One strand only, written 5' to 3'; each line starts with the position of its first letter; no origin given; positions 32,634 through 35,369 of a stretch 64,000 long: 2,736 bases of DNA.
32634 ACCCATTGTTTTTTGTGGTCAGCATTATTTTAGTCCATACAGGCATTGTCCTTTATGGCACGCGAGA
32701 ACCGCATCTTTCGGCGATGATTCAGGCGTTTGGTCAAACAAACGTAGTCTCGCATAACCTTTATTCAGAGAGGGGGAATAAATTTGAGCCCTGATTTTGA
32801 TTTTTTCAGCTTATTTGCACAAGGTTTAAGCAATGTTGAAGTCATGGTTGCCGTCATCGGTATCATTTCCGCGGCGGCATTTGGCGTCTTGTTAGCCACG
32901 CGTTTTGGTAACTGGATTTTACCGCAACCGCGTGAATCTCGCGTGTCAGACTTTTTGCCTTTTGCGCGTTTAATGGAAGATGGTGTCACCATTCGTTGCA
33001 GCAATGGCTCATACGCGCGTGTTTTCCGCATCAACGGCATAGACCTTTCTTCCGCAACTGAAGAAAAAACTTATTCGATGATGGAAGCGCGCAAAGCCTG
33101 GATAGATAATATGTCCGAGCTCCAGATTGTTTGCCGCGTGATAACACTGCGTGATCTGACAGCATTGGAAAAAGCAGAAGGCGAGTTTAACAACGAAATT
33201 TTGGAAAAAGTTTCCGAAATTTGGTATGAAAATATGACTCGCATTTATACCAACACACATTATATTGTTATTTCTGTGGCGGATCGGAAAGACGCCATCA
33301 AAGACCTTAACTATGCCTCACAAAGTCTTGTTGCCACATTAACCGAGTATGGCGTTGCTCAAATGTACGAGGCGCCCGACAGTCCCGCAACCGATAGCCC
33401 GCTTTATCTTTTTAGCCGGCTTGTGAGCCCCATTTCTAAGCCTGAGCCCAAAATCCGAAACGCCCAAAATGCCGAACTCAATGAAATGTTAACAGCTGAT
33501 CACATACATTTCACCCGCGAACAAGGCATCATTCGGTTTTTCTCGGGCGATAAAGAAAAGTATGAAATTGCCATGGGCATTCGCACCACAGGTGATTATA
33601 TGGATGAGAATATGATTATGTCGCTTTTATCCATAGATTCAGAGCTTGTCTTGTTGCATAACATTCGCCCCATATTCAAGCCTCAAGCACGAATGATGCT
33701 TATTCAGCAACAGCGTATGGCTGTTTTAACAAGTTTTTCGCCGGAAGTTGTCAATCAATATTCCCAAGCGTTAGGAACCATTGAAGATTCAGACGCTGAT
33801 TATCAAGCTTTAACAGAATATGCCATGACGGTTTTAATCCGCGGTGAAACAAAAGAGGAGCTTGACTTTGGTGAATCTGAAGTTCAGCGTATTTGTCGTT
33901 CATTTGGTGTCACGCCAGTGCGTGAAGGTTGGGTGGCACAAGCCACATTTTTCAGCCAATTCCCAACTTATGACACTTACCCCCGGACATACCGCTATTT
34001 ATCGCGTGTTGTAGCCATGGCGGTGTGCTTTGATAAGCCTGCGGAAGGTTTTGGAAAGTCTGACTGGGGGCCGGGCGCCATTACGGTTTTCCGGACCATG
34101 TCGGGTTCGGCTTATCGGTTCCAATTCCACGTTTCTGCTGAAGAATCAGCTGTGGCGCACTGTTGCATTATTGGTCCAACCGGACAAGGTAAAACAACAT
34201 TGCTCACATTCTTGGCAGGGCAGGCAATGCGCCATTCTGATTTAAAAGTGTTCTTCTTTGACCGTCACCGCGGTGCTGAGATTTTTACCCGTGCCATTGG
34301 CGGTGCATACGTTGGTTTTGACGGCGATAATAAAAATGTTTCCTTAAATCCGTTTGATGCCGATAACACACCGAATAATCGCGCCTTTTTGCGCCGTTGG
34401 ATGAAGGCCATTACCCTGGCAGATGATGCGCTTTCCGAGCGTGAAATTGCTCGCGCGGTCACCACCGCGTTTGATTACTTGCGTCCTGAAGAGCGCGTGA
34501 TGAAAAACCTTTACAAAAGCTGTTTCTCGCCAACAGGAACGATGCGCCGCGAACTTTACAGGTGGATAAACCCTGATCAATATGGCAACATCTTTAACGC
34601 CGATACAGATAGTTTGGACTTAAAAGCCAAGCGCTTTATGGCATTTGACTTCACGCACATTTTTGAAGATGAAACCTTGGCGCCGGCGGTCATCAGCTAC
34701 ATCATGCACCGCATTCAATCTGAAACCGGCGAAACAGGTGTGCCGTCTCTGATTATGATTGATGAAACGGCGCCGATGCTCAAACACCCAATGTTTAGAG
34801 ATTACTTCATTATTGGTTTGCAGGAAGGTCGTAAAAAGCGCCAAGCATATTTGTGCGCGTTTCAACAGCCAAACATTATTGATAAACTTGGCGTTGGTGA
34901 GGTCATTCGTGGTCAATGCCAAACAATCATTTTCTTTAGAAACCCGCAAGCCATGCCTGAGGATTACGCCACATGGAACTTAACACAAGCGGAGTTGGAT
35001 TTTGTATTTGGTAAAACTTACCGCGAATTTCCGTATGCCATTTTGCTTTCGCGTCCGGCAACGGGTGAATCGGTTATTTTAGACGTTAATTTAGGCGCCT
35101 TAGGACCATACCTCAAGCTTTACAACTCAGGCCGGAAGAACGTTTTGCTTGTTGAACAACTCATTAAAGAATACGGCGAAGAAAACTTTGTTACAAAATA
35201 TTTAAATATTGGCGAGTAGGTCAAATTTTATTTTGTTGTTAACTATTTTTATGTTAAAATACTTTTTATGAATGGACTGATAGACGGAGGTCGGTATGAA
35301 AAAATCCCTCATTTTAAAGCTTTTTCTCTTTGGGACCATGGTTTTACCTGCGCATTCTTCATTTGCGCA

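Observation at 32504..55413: VirB-type T4SS with rvh/cag-like gene order, duplicated VirB8, and no recognisable VirB2, VirB6, VirD4 or relaxase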

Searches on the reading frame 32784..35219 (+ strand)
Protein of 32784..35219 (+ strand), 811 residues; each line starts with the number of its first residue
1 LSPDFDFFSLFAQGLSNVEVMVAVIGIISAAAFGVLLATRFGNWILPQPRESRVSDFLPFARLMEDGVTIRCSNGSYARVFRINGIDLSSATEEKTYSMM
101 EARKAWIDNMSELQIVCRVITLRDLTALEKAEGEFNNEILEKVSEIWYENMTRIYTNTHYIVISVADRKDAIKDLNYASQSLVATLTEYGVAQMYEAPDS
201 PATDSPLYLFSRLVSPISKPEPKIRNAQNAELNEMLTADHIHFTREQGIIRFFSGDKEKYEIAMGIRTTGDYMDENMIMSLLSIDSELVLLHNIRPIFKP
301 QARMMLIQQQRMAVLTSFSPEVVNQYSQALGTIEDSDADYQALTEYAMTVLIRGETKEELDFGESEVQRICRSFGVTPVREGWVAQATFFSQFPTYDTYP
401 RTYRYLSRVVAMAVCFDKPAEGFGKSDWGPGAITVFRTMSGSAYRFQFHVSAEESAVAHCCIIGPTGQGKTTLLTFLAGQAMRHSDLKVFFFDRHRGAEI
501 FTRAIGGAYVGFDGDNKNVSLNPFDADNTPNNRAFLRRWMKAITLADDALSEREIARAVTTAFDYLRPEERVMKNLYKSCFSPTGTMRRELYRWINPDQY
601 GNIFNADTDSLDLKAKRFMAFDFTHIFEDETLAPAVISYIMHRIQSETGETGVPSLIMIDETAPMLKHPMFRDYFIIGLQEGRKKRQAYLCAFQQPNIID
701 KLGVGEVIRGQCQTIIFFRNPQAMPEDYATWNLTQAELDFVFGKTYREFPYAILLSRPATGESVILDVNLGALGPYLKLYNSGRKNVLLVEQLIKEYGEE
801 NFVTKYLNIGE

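Call 4: search_protein_families(library=pfam, proteins=[window:32784-35219:+], max_evalue=0.1)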
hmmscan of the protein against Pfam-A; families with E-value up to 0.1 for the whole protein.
window:32784-35219:+ (811 aa): 12 families
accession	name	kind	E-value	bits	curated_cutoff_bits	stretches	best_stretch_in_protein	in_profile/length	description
PF03135.19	CagE_TrbE_VirB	-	3.8e-16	60.1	21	1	229-397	36-199/204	CagE, TrbE, VirB family, component of type IV transporter system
PF19044.6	P-loop_TraG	-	0.00013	21.2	25.8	0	592-674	189-271/413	TraG P-loop domain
PF25199.1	nSTAND_NTPase5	-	0.00026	21.3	34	1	451-496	35-80/145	Novel STAND NTPase 5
PF01935.23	DUF87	-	0.00044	20.9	23.2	1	458-496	24-62/220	Helicase HerA, central domain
PF00004.35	AAA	-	0.0036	18.2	21.2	0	461-482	2-23/131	ATPase family associated with various cellular activities (AAA)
PF01580.24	FtsK_SpoIIIE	-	0.0037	17.2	24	1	426-489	13-72/221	FtsK/SpoIIIE family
PF13401.12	AAA_22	-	0.0066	17.2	27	1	459-553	7-69/130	AAA domain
PF00005.33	ABC_tran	-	0.0079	17.2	25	1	459-483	13-37/137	ABC transporter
PF20720.3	nSTAND3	-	0.0099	16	27.2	1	459-488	19-47/155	Novel STAND NTPase 3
PF10412.15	TrwB_AAD_bind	-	0.011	15.1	20.5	1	455-526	13-73/387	Type IV secretion-system coupling protein DNA-binding domain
PF01695.23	IstB_IS21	-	0.018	15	24.1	0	461-495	96-129/238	IstB-like ATP binding protein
PF05729.18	NACHT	-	0.081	13.2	26.7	0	460-484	3-27/167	NACHT domain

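Call 9: find_homologous_proteins(query=window:32784-35219:+, max_evalue=1e-10)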
Query window:32784-35219:+ (811 aa): 1000 proteins with E <= 1e-10 among 8000 candidates; the best 120 are listed.
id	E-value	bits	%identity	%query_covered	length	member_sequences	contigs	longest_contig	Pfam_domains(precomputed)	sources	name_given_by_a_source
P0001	0.0e+0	1768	93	100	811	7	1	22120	PF27097.1,PF03135.20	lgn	-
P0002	0.0e+0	1742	91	100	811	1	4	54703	PF27097.1,PF03135.20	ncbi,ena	-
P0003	0.0e+0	1695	88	100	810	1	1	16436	PF19044.7,PF27097.1,PF03135.20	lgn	-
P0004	0.0e+0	1685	88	100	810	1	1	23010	PF27097.1,PF03135.20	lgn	-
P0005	0.0e+0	1683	88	100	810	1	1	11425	PF27097.1,PF03135.20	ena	-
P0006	0.0e+0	1683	88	100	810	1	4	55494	PF27097.1,PF03135.20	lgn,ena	-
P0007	0.0e+0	1683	88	100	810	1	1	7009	PF27097.1,PF03135.20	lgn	-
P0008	0.0e+0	1683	88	100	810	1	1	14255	PF27097.1,PF03135.20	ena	-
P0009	0.0e+0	1682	88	100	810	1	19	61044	PF27097.1,PF03135.20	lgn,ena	-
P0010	0.0e+0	1682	88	100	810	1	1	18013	PF27097.1,PF03135.20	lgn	-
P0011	0.0e+0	1682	88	100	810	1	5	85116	PF27097.1,PF03135.20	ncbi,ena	-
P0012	0.0e+0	1682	88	100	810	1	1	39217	PF27097.1,PF03135.20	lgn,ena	-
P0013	0.0e+0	1682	88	100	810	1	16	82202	PF27097.1,PF03135.20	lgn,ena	-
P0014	0.0e+0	1681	88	100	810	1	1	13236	PF27097.1,PF03135.20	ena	-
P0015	0.0e+0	1681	88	100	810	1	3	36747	PF27097.1,PF03135.20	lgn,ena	-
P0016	0.0e+0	1681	88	100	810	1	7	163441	PF27097.1,PF03135.20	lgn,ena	-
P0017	0.0e+0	1680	88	100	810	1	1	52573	PF27097.1,PF03135.20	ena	-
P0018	0.0e+0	1679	88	100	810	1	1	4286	PF27097.1,PF03135.20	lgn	-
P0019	0.0e+0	1679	88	100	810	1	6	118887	PF27097.1,PF03135.20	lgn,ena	-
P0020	0.0e+0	1679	88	100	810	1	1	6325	PF27097.1,PF03135.20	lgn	-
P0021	0.0e+0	1678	88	100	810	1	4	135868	PF27097.1,PF03135.20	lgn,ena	-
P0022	0.0e+0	1678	88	100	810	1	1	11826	PF27097.1,PF03135.20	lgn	-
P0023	0.0e+0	1678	88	100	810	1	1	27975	PF27097.1,PF03135.20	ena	-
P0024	0.0e+0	1678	88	100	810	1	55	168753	PF27097.1,PF03135.20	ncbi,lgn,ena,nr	ncbi:MAG: hypothetical protein SO141_03700 [Alphaproteobacteria bacterium]|nr:hypothetical protein [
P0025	0.0e+0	1678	88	100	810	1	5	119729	PF27097.1,PF03135.20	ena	-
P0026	0.0e+0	1678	88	100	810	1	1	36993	PF27097.1,PF03135.20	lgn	-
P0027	0.0e+0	1677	87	100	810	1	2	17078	PF27097.1,PF03135.20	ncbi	-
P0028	0.0e+0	1677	87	100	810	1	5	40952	PF27097.1,PF03135.20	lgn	-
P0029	0.0e+0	1677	88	100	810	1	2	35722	PF27097.1,PF03135.20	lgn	-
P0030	0.0e+0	1676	88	100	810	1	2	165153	PF27097.1,PF03135.20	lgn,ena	-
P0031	0.0e+0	1676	88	100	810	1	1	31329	PF27097.1,PF03135.20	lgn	-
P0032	0.0e+0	1676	88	100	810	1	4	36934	PF27097.1,PF03135.20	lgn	-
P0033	0.0e+0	1676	88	100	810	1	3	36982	PF27097.1,PF03135.20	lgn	-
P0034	0.0e+0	1676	88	100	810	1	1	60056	PF27097.1,PF03135.20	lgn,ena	-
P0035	0.0e+0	1676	88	100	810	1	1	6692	PF27097.1,PF03135.20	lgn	-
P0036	0.0e+0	1676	88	100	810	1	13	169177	PF27097.1,PF03135.20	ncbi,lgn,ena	-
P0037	0.0e+0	1676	88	100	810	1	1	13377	PF27097.1,PF03135.20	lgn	-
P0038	0.0e+0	1675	88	100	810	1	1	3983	PF27097.1,PF03135.20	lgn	-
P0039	0.0e+0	1675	88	100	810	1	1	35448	PF27097.1,PF03135.20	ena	-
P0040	0.0e+0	1675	88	100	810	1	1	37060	PF27097.1,PF03135.20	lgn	-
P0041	0.0e+0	1675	88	100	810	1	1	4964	PF27097.1,PF03135.20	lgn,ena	-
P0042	0.0e+0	1674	88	100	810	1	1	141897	PF27097.1,PF03135.20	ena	-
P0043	0.0e+0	1674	88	100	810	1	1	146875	PF27097.1,PF03135.20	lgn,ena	-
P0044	0.0e+0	1674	87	100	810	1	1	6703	PF27097.1,PF03135.20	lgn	-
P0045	0.0e+0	1672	87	100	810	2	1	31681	PF27097.1,PF03135.20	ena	-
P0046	0.0e+0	1671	87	100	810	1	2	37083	PF27097.1,PF03135.20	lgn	-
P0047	0.0e+0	1670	87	100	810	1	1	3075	PF27097.1,PF03135.20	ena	-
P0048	0.0e+0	1669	87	100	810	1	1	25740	PF27097.1,PF03135.20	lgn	-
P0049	0.0e+0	1668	87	100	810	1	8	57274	PF27097.1,PF03135.20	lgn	-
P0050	0.0e+0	1668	87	100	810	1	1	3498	PF27097.1,PF03135.20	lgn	-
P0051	0.0e+0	1668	87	100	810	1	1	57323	PF27097.1,PF03135.20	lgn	-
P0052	0.0e+0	1668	87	100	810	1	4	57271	PF27097.1,PF03135.20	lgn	-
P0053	0.0e+0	1668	87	100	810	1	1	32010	PF27097.1,PF03135.20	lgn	-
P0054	0.0e+0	1667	87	100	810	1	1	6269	PF27097.1,PF03135.20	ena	-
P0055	0.0e+0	1667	87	100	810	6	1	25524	PF27097.1,PF03135.20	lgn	-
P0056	0.0e+0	1667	87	100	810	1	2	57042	PF27097.1,PF03135.20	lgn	-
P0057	0.0e+0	1667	87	100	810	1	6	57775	PF27097.1,PF03135.20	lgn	-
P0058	0.0e+0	1667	87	100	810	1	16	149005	PF27097.1,PF03135.20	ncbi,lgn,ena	-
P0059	0.0e+0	1667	87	100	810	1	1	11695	PF27097.1,PF03135.20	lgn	-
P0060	0.0e+0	1667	87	100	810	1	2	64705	PF27097.1,PF03135.20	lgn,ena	-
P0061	0.0e+0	1667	87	100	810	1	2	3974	PF27097.1,PF03135.20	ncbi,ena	-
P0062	0.0e+0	1667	87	100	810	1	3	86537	PF27097.1,PF03135.20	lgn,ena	-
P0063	0.0e+0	1667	87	100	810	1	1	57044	PF27097.1,PF03135.20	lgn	-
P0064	0.0e+0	1667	87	100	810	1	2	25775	PF27097.1,PF03135.20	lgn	-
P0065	0.0e+0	1667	87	100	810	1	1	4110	PF27097.1,PF03135.20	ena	-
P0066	0.0e+0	1667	87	100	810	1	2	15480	PF27097.1,PF03135.20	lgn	-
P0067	0.0e+0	1667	87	100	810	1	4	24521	PF27097.1,PF03135.20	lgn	-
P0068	0.0e+0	1666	87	100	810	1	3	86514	PF27097.1,PF03135.20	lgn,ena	-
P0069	0.0e+0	1666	87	100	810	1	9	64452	PF27097.1,PF03135.20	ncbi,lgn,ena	-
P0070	0.0e+0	1666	87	100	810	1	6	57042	PF27097.1,PF03135.20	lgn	-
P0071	0.0e+0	1666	87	100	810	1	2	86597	PF27097.1,PF03135.20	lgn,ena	-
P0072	0.0e+0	1666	87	100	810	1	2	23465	PF27097.1,PF03135.20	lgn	-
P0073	0.0e+0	1665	87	100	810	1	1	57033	PF27097.1,PF03135.20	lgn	-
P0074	0.0e+0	1665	87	100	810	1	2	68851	PF27097.1,PF03135.20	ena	-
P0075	0.0e+0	1665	87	100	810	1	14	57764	PF27097.1,PF03135.20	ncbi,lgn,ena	-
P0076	0.0e+0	1664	87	100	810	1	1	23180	PF27097.1,PF03135.20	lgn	-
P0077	0.0e+0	1664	87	100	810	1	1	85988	PF27097.1,PF03135.20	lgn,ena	-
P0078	0.0e+0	1664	87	100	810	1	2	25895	PF27097.1,PF03135.20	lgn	-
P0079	0.0e+0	1663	87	100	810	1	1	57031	PF27097.1,PF03135.20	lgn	-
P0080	0.0e+0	1663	86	100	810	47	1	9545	PF27097.1,PF03135.20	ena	-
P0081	0.0e+0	1660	86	100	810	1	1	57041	PF27097.1,PF03135.20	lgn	-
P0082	0.0e+0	1644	85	100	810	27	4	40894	PF03135.20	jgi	-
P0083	0.0e+0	1640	85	100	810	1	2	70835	PF27097.1,PF03135.20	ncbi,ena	-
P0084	0.0e+0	1640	85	100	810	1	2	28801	PF27097.1,PF03135.20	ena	-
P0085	0.0e+0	1636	86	100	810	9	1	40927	PF27097.1,PF03135.20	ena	-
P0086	0.0e+0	1634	85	100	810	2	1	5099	PF27097.1,PF03135.20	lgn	-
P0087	0.0e+0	1632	85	100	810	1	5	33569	PF19044.7,PF27097.1,PF03135.20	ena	-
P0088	0.0e+0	1631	86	100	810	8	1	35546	PF27097.1,PF03135.20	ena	-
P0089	0.0e+0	1628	84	100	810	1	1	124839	PF27097.1,PF03135.20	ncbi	-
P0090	0.0e+0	1627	85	100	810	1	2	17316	PF27097.1,PF03135.20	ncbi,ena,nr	ncbi:MAG: hypothetical protein IJ870_00975 [Alphaproteobacteria bacterium]|nr:hypothetical protein [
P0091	0.0e+0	1627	84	100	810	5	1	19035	PF27097.1,PF03135.20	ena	-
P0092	0.0e+0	1627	85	100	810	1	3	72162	PF27097.1,PF03135.20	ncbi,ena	-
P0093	0.0e+0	1623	84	100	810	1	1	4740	PF27097.1,PF03135.20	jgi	-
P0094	0.0e+0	1623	85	100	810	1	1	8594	PF27097.1,PF03135.20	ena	-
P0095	0.0e+0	1622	88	96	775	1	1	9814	PF27097.1,PF03135.20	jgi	jgi:type IV secretion system protein VirB4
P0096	0.0e+0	1621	85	100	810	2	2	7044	PF27097.1,PF03135.20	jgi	-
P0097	0.0e+0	1620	84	100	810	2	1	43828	PF03135.20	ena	-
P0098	0.0e+0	1619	85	100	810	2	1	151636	PF27097.1,PF03135.20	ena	-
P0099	0.0e+0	1617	84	100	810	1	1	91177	PF27097.1,PF03135.20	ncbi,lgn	-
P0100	0.0e+0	1616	84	100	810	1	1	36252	PF27097.1,PF03135.20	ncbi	-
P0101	0.0e+0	1615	84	100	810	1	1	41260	PF19044.7,PF27097.1,PF03135.20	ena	-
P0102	0.0e+0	1614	84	100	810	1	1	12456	PF19044.7,PF27097.1,PF03135.20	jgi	-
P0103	0.0e+0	1607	84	100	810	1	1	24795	PF27097.1,PF03135.20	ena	-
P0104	0.0e+0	1607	83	100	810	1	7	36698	PF27097.1,PF03135.20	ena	-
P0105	0.0e+0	1607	83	100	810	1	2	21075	PF27097.1,PF03135.20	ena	-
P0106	0.0e+0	1606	84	100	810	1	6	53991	PF27097.1,PF03135.20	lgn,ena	-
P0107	0.0e+0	1606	83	100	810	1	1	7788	PF27097.1,PF03135.20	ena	-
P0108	0.0e+0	1606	84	100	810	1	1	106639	PF27097.1,PF03135.20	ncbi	-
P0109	0.0e+0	1606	83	100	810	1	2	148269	PF27097.1,PF03135.20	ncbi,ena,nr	ncbi:MAG: hypothetical protein IKS23_05310 [Alphaproteobacteria bacterium]|nr:hypothetical protein [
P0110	0.0e+0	1604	82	100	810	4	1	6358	PF27097.1,PF03135.20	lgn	-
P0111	0.0e+0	1603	83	100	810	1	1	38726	PF27097.1,PF03135.20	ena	-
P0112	0.0e+0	1601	83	100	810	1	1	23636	PF27097.1,PF03135.20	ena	-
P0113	0.0e+0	1592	83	100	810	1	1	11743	PF27097.1,PF03135.20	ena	-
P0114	0.0e+0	1591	83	100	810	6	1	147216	PF27097.1,PF03135.20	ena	-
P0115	0.0e+0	1587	83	100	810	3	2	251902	PF19044.7,PF27097.1,PF03135.20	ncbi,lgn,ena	-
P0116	0.0e+0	1580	82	100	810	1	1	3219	PF27097.1,PF03135.20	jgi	jgi:type IV secretion system protein VirB4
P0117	0.0e+0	1579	81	100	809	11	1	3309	PF27097.1,PF03135.20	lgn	-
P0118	0.0e+0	1575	81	100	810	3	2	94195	PF27097.1,PF03135.20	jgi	jgi:type IV secretion system protein VirB4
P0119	0.0e+0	1559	81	100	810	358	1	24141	PF27097.1,PF03135.20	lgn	-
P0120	0.0e+0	1559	81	100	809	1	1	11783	PF27097.1,PF03135.20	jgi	-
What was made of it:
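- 32784..35219 (+): VirB4 ATPase (811 aa) with an N-terminal TM helix. Homologues carry PF27097 VirB4_TrbE_N (call 9). 81-93% identical copies occur on many gut-metagenome contigs (call 9).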

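Call 10: search_protein_families(library=ncbifam, proteins=[window:32784-35219:+], max_evalue=0.1)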
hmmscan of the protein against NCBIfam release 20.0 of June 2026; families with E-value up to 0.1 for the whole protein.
window:32784-35219:+ (811 aa): 30 families (the best 25 are shown)
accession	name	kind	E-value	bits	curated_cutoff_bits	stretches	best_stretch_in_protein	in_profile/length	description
TIGR00929.1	VirB4_CagE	subfamily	1.6e-113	380.5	643.1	2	169-801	153-780/792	VirB4 family type IV secretion/conjugal transfer ATPase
NF010473.0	PRK13898.1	equivalog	3.2e-66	223.9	1050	2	167-801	165-787/801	type IV secretion system ATPase VirB4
NF010427.0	PRK13853.1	equivalog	1.1e-49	169.1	957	1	275-801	250-773/789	type IV secretion system protein VirB4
NF010447.0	PRK13873.1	equivalog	6.1e-42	143.5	1020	2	337-808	323-790/815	conjugal transfer protein TrbE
NF010466.0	PRK13891.1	subfamily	5.3e-28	97.4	1322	1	438-729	473-763/852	conjugal transfer protein TrbE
NF010404.0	PRK13830.1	subfamily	5.7e-28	97.1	810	1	431-723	433-722/818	conjugal transfer protein TrbE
NF045971.1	conju_CD1110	equivalog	3.5e-12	45.4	325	1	55-684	2-657/752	VirB4-like conjugal transfer ATPase, CD1110 family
TIGR02746.1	TraC-F-type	equivalog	1.1e-11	43.4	567.05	1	461-673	434-662/800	type IV secretion system protein TraC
NF045975.1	VirB4_plasma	equivalog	7.9e-08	30.5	590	1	54-531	104-587/894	Mbov_0397 family ICE element conjugal transfer ATPase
TIGR03744.1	traC_PFL_4706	equivalog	4.5e-06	24.8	520.6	1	319-489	338-506/892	conjugative transfer ATPase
NF041017.1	DNA_import_CedB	equivalog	0.00069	18.3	700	1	453-494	271-312/590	DNA import protein CedB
TIGR03783.1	Bac_Flav_CT_G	subfamily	0.0026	15.7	261.55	1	590-675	602-687/829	TraG family conjugative transposon ATPase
NF008039.0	PRK10771.1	equivalog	0.011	15.2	298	1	444-484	16-52/234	thiamine ABC transporter ATP-binding protein ThiQ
TIGR03743.1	SXT_TraD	subfamily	0.016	13.6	366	1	454-493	172-210/636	conjugative transfer system coupling protein TraD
TIGR02868.1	CydC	equivalog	0.018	13.7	329.05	1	458-480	362-384/530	thiol reductant ABC exporter subunit CydC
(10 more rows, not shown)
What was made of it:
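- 32784..35219 (+): PF03135 3.8e-16; TIGR00929 1.6e-113 (calls 4, 10).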

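Call 30: search_dna_similar(query=window:32784-35219:+, collection=plasmids, mode=protein, max_rows=25)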
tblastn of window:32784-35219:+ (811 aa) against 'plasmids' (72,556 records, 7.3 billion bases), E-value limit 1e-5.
The search stops at 5000 records and this limit was reached: more records match than are counted here, and every count below describes the 5000 best-scoring records only.
Records with a match: at least 5000; places in all: 5376; records where one place covers at least 80% of the query: 734.
Best place of each record, by identity: <60% 5000.
By first word of the organism name: Escherichia 1166; Klebsiella 502; Campylobacter 310; Salmonella 310; Agrobacterium 301; Rhizobium 295; Enterobacter 181; Sinorhizobium 148; Citrobacter 147; Xanthomonas 132; and 208 more.
By predicted mobility (MOB-suite, as given by PLSDB): conjugative 3997; non-mobilizable 641; mobilizable 362.
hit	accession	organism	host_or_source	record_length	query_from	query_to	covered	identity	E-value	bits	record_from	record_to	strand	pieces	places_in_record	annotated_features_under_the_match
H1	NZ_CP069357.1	Microvirga sp. VF16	Vachellia farnesiana,Cell culture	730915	1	808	100%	37.5%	4e-172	558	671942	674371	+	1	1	hypothetical protein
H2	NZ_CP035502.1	Sphingosinicella sp. BN140058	Cell culture,soil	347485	16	806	98%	36.4%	5e-137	456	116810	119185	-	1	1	hypothetical protein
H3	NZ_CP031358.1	Erythrobacter aureus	marine sediment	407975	20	807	97%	35.5%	1e-140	466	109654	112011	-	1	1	VirB4 family type IV secretion system protein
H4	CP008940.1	Candidatus Paracaedimonas acanthamoebae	Acanthamoeba polyphaga HN-3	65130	30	808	96%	30.2%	1e-108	373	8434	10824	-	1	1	hypothetical protein (x2)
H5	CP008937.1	Candidatus Paracaedimonas acanthamoebae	Acanthamoeba polyphaga HN-3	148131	30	808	96%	30.2%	1e-108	373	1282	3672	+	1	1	hypothetical protein (x2)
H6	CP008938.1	Candidatus Paracaedimonas acanthamoebae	Acanthamoeba polyphaga HN-3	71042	30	808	96%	28.7%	2e-104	361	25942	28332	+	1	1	hypothetical protein (x2)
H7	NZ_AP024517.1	Nitrosospira sp. NRS527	Oryza sativa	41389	31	808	96%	27.3%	2e-61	233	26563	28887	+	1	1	hypothetical protein | type IV secretion system protein | VirB3 family type IV secretion system protein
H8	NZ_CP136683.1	Thalassospira lucentensis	Macrocystis pyrifera gametophyte,Whole ...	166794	27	799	95%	26.9%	3e-68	254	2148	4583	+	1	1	DUF87 domain-containing protein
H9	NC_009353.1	Magnetospirillum gryphiswaldense MSR-1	from the mud of the eutrophic river Ryck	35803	58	800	92%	26.8%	8e-53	207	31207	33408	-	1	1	VirB4 family type IV secretion system protein | hypothetical protein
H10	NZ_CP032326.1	Azospirillum argentinense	soil sample,Agricultural field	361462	22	774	93%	26.2%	1e-61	234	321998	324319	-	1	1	hypothetical protein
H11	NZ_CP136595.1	Parasphingorhabdus sp. SCSIO 66989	Favia sp.,pure culture,reef-building ...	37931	57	800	92%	25.8%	7e-46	186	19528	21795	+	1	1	VirB4 family type IV secretion/conjugal transfer ATPase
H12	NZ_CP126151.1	Sagittula sp. MA-2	Cell culture,Coastal seawater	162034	50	790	91%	25.8%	1e-35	154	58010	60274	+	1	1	type IV secretion system protein B4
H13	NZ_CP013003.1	Caulobacter henricii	pond water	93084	50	800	93%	25.4%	2e-40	169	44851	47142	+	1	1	VirB4 family type IV secretion/conjugal transfer ATPase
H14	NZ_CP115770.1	Paracoccus sediminicola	cell culture,sediment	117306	50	790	91%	25.8%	1e-38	163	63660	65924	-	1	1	type IV secretion system protein B4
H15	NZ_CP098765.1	Sphingomonas aerolata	cloud water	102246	50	800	93%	25.4%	2e-44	181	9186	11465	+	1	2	VirB4 family type IV secretion/conjugal transfer ATPase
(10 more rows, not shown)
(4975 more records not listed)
